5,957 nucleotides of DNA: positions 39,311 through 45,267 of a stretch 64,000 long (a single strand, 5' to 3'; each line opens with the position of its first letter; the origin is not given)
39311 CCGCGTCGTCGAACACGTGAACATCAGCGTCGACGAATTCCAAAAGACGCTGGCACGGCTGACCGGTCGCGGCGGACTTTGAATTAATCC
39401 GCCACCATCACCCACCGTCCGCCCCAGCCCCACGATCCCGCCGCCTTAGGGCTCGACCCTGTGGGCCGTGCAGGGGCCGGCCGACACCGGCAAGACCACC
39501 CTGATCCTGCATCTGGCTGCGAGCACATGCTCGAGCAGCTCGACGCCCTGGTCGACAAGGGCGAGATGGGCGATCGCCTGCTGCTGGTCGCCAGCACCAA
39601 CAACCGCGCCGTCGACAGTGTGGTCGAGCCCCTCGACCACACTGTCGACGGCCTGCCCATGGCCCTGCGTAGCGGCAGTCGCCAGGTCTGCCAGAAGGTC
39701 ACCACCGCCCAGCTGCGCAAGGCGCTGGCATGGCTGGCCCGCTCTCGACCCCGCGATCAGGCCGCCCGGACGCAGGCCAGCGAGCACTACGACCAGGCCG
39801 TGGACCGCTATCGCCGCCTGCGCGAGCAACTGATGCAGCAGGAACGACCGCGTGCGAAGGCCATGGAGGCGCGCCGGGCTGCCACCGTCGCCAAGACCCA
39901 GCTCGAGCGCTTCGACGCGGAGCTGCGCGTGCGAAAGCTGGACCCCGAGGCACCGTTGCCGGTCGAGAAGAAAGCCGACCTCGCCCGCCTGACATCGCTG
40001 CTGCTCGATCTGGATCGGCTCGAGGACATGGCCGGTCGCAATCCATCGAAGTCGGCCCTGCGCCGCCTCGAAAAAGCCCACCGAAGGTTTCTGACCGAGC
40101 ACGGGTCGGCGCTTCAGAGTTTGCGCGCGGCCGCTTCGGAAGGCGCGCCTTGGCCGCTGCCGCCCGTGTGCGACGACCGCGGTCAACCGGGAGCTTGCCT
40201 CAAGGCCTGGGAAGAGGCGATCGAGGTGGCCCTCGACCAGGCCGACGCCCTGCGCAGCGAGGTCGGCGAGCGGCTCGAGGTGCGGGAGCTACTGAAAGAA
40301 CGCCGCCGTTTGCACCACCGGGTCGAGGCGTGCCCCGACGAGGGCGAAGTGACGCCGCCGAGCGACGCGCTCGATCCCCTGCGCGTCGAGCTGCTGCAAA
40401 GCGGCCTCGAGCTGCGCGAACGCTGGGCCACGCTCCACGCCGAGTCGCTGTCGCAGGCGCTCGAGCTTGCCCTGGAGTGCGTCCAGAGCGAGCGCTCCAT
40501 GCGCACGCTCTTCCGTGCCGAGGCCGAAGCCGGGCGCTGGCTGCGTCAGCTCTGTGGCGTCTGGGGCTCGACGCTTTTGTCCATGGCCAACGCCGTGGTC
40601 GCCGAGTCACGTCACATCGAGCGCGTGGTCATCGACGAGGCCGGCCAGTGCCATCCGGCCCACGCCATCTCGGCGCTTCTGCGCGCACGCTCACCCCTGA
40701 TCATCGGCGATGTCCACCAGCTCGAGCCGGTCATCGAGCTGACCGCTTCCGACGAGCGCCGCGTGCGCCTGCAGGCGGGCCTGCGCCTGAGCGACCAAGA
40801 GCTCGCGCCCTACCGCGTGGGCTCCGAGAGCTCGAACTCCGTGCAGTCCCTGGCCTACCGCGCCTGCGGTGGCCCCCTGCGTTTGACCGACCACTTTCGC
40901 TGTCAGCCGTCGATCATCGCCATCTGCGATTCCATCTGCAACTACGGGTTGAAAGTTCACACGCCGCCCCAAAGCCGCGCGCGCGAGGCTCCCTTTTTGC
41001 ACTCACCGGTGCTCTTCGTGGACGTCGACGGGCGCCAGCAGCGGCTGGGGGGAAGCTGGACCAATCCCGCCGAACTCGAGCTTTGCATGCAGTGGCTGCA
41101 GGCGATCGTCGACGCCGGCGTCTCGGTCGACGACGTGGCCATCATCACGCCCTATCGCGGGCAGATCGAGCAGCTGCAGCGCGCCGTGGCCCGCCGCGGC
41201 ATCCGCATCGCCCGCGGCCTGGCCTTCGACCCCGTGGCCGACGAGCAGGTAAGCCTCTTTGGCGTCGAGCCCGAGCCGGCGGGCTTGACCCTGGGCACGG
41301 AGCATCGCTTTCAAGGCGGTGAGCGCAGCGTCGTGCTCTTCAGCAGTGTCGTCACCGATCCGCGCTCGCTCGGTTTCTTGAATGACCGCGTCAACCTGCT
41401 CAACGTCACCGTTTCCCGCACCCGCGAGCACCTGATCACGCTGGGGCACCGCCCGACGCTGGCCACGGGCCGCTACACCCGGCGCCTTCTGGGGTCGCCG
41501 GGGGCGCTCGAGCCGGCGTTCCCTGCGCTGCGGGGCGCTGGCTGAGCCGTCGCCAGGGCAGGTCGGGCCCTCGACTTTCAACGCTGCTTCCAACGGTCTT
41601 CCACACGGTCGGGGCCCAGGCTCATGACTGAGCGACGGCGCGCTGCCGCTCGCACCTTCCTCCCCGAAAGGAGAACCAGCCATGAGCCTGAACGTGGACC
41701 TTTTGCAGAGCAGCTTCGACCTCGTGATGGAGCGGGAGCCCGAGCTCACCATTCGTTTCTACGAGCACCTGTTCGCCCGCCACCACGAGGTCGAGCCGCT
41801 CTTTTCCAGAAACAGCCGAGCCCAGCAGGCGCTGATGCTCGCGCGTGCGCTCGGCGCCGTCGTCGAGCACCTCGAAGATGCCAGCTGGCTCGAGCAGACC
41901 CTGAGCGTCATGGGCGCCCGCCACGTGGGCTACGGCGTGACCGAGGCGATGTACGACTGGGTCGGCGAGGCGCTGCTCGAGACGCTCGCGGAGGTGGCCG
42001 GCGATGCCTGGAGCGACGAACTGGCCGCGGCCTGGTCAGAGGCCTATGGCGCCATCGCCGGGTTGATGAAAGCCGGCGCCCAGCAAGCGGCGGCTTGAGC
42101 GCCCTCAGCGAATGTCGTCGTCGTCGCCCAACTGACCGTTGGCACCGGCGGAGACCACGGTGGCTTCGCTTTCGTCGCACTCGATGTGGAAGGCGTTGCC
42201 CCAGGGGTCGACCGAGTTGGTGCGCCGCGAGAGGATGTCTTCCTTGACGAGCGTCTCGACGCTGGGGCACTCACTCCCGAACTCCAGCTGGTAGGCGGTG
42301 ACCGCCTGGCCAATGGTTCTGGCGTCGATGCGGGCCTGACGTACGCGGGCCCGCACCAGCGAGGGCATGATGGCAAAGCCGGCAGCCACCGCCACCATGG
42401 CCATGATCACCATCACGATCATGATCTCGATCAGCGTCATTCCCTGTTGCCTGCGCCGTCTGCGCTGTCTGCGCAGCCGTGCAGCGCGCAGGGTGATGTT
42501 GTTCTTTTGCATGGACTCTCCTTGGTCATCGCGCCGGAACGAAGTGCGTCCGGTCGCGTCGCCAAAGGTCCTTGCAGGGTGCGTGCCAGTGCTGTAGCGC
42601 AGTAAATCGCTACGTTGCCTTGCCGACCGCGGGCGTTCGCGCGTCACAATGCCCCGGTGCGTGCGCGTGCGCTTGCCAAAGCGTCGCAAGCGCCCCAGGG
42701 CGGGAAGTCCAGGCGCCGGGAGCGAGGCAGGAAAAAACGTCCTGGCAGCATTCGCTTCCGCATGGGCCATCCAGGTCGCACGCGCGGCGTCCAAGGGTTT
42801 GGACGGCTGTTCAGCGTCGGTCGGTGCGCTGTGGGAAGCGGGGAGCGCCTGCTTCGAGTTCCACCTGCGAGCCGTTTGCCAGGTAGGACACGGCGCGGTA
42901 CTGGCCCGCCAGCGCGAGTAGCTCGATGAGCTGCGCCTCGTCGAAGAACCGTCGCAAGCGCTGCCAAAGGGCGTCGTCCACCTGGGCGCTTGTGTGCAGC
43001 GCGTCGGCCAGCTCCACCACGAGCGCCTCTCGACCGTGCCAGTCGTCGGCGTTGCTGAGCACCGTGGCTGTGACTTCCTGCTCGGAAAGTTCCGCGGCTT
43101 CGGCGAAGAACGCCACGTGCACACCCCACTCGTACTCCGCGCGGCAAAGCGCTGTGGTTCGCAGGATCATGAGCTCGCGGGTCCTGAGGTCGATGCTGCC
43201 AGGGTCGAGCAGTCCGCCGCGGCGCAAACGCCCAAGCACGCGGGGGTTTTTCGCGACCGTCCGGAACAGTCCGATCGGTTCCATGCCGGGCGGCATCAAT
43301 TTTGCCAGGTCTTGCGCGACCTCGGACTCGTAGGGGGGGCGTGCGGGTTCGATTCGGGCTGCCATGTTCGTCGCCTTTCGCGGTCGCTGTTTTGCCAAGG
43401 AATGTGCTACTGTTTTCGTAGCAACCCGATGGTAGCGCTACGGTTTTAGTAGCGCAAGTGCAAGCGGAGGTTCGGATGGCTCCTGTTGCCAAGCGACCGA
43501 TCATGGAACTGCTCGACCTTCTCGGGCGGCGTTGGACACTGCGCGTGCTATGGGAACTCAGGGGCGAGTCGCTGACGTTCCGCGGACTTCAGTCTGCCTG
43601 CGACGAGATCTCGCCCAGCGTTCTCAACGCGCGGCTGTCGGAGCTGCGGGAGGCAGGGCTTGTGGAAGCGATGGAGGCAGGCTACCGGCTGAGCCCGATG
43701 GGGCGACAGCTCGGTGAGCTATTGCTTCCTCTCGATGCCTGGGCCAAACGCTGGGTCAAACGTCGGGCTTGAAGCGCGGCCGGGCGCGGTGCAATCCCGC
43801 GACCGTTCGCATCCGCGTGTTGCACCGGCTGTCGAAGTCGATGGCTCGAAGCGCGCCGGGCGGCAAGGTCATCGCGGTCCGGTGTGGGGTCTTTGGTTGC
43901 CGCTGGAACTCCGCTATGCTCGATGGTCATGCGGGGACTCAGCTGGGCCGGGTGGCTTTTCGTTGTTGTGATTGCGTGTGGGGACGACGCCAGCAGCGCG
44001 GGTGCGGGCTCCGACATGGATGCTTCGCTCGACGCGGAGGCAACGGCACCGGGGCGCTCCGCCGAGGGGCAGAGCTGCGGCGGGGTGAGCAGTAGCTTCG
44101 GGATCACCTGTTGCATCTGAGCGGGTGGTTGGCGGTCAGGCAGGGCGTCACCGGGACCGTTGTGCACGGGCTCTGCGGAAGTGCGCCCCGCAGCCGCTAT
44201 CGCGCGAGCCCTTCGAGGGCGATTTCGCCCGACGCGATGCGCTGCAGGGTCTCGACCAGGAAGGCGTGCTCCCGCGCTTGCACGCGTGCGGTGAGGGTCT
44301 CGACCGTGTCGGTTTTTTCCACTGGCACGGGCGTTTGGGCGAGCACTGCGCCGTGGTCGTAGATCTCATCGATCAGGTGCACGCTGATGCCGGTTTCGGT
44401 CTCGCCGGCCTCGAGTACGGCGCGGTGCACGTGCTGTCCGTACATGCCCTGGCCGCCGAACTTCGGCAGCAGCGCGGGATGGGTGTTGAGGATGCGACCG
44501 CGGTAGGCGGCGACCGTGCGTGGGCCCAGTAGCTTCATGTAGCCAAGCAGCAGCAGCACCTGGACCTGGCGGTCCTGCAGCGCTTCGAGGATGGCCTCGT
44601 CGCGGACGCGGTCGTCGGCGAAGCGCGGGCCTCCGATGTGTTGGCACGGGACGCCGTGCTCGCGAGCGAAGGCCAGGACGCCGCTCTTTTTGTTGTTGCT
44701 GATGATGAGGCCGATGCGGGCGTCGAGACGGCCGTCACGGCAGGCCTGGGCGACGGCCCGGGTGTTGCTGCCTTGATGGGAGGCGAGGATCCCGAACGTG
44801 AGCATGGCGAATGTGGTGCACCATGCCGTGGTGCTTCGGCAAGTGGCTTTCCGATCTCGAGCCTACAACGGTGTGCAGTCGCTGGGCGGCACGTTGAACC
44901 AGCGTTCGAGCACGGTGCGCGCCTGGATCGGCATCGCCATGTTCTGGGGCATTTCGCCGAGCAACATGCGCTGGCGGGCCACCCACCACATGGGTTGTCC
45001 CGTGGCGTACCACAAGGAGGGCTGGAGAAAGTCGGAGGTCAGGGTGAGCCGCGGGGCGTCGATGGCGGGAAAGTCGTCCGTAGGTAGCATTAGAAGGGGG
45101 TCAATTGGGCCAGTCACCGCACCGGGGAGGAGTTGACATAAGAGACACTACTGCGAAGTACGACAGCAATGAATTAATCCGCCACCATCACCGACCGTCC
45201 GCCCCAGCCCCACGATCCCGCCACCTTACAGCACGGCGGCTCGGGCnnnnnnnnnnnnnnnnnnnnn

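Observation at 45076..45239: Unannotated 164-bp repeat family that marks three gene break points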

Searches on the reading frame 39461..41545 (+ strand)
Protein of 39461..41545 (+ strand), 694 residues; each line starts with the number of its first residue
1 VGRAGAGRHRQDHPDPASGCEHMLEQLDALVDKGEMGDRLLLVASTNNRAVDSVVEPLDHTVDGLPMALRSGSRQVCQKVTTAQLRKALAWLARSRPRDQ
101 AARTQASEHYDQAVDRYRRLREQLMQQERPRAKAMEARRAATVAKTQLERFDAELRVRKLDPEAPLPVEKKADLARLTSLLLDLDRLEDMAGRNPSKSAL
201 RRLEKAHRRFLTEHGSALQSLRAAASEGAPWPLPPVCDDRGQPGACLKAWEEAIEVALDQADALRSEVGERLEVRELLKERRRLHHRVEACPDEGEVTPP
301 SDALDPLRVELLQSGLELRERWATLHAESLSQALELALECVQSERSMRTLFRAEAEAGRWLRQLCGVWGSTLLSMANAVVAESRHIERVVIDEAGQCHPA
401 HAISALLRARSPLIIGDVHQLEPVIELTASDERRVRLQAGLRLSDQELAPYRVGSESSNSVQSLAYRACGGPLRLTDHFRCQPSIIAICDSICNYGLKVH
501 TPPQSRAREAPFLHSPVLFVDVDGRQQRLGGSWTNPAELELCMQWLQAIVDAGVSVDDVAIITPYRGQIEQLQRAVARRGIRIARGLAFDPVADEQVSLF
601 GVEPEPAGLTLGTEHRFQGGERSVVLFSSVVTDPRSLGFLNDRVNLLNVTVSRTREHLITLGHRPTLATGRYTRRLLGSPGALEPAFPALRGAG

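Call 9: search_protein_families(library=pfam, proteins=[window:39461-41545:+], max_evalue=0.01)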
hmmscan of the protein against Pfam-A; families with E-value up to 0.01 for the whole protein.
window:39461-41545:+ (694 aa): 2 families
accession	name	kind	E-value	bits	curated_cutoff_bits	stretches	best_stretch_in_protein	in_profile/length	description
PF13087.12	AAA_12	-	3.4e-24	85.9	27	1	474-664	19-194/195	AAA domain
PF13086.12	AAA_11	-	4.3e-11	43.5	27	1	343-425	171-254/257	AAA domain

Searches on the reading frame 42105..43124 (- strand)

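Call 10: search_protein_families(library=pfam, proteins=[window:42105-43124:-], max_evalue=0.01)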
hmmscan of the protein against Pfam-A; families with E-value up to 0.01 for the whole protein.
window:42105-43124:- (339 aa): 2 families
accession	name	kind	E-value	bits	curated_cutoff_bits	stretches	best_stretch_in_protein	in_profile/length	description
PF07963.17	N_methyl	-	3.9e-09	36.1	21.2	1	223-248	1-26/27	Prokaryotic N-terminal methylation motif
PF08334.16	T2SSG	-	8.6e-06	26.2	21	1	252-336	2-100/108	Type II secretion system (T2SS), protein G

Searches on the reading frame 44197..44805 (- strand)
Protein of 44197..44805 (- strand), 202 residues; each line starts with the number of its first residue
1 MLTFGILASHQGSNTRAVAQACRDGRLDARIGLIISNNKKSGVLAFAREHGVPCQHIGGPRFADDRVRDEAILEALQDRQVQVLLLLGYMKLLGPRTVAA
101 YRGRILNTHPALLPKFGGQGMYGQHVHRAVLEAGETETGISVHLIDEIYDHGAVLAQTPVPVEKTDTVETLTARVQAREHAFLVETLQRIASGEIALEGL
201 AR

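Call 9: search_protein_families(library=pfam, proteins=[window:44197-44805:-], max_evalue=0.01)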
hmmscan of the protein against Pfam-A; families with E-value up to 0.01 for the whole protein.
window:44197-44805:- (202 aa): 1 family
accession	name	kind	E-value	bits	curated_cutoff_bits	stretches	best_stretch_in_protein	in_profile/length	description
PF00551.24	Formyl_trans_N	-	3.1e-44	151.3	26.1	1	6-187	5-181/181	Formyl transferase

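Call 14: find_encoding_contigs(protein=window:44197-44805:-, flank=10000, max_places=10)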
Protein window:44197-44805:- (202 aa): 2 contigs read that carry it; 2 places shown.
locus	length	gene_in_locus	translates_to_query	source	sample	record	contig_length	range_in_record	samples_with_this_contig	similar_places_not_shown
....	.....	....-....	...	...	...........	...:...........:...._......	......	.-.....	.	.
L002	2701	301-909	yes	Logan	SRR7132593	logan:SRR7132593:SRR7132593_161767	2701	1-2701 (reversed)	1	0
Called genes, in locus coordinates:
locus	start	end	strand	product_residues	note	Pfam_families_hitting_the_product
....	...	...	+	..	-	-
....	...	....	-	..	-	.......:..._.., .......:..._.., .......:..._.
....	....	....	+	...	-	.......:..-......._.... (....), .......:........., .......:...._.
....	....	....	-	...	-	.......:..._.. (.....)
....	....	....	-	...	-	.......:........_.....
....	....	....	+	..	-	-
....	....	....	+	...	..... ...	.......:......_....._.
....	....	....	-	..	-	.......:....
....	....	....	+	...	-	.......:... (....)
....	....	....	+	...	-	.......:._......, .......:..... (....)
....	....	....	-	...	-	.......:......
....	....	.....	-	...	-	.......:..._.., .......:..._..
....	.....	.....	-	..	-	-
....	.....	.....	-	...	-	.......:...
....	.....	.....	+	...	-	-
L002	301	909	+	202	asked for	PF00551:Formyl_trans_N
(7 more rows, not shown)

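Call 16: find_related_loci(query=window:44197-44805:-, collection=genome_contigs, flank=10000)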
Query window:44197-44805:- (202 aa) in genome_contigs; peptide patterns used: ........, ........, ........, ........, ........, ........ (x = any residue, [..] = any of these).
600 stretches matched a pattern (row limit reached: there are more); 203 encode a relative of the query (tblastn E <= 1e-3); the best 80 are kept; 80 distinct loci.
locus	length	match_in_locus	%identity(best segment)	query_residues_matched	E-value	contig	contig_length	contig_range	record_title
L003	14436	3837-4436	73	1-200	2e-93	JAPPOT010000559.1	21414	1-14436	MAG: Myxococcales bacterium isolate SB9155_S4_bin_12 NODE_359_length_21414_cov_8.23728, whole genome shotgun sequence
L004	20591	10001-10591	58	2-198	1e-68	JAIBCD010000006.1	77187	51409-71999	MAG: Rhodospirillaceae bacterium isolate SSF9 NODE_5593_length_77187_cov_6.063600, whole genome shotgun sequence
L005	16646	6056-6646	56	4-200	2e-68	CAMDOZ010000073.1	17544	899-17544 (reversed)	MAG: Candidatus Marinimicrobia bacterium isolate TH-11nov19-269 genome assembly, contig: TH-11nov19-C8051, whole genome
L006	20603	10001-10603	54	2-202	8e-68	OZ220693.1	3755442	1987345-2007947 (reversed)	MAG: Dehalococcoidia bacterium isolate bb874fd2-ee0c-4288-94b4-44cbacb43f92 genome assembly, chromosome: 1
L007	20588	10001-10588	56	2-197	5e-67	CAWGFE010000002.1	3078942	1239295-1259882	MAG: uncultured Alphaproteobacteria bacterium isolate MFD05684.bin.1.14 genome assembly, contig: contig_26147, whole gen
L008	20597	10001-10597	57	2-200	4e-67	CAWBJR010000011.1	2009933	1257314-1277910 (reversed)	MAG: uncultured delta proteobacterium isolate MFD05512.bin.2.16 genome assembly, contig: contig_3745, whole genome shotg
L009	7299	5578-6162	58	2-197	1e-66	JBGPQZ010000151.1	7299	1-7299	MAG: Candidatus Methylomirabilia bacterium isolate OBJ1_062018_150_20 k141_2015411_length_7299_cov_10.0000, whole genome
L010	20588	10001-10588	56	2-197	1e-66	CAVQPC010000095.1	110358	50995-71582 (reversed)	MAG: uncultured candidate division NC10 bacterium isolate MFD01299.bin.2.79 genome assembly, contig: contig_948, whole g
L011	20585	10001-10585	57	2-198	2e-66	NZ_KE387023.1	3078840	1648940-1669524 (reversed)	Calidithermus chliarophilus DSM 9957 MeichDRAFT_MCF.3, whole genome shotgun sequence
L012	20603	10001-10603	53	2-202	2e-66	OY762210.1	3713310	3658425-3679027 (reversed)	MAG: Dehalococcoidia bacterium isolate 6876e8b5-2850-4095-a133-48836ebfd8cd genome assembly, chromosome: 1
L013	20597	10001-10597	55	2-200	4e-66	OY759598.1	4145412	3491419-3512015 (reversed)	MAG: Dehalococcoidia bacterium isolate 9e3974e8-1b76-4a2a-ace1-a6b9f67a3735 genome assembly, chromosome: 1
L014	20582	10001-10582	53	4-197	3e-65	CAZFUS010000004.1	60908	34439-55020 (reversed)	MAG TPA_asm: uncultured Enterobacteriaceae bacterium isolate SRP284430_co1_221 genome assembly, contig: NODE_130_length_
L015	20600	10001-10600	56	2-201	2e-64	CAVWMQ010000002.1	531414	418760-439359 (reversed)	MAG: uncultured delta proteobacterium isolate MFD01248.bin.1.68 genome assembly, contig: contig_14333, whole genome shot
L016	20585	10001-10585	53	4-198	3e-64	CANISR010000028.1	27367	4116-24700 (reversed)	MAG: Candidatus Marinimicrobia bacterium isolate RH-15aug16-210 genome assembly, contig: RH-15aug16-C3220, whole genome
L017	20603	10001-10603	53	2-202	5e-64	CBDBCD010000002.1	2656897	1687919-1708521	MAG: Dehalococcoidia bacterium isolate 18480985-e817-4171-aff3-d89334621982 genome assembly, contig: contig_2, whole gen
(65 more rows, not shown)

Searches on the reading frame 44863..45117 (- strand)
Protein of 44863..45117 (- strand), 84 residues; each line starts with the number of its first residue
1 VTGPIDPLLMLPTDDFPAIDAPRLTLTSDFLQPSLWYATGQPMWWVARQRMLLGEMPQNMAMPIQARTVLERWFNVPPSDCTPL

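Call 9: search_protein_families(library=pfam, proteins=[window:44863-45117:-], max_evalue=0.01)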
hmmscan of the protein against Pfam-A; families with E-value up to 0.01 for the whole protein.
window:44863-45117:- (84 aa): 0 families

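Call 40: search_protein_families(library=ncbifam, proteins=[window:44866-45078:-], max_evalue=0.01)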
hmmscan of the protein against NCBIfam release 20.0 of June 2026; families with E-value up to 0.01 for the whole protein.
seq(71 aa): 0 families

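Call 41: search_protein_families(library=pfam, proteins=[window:44866-45078:-], max_evalue=1)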
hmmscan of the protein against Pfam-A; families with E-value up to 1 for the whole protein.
seq(71 aa): 0 families

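Call 70: find_homologous_proteins(query=window:44866-45078:-, max_evalue=0.01)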
Query seq(71 aa) (71 aa): 1 proteins with E <= 0.01 among 1 candidates.
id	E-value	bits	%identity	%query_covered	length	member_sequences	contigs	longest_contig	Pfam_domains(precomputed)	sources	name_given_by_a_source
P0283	1.8e-42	160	100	100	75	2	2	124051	-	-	-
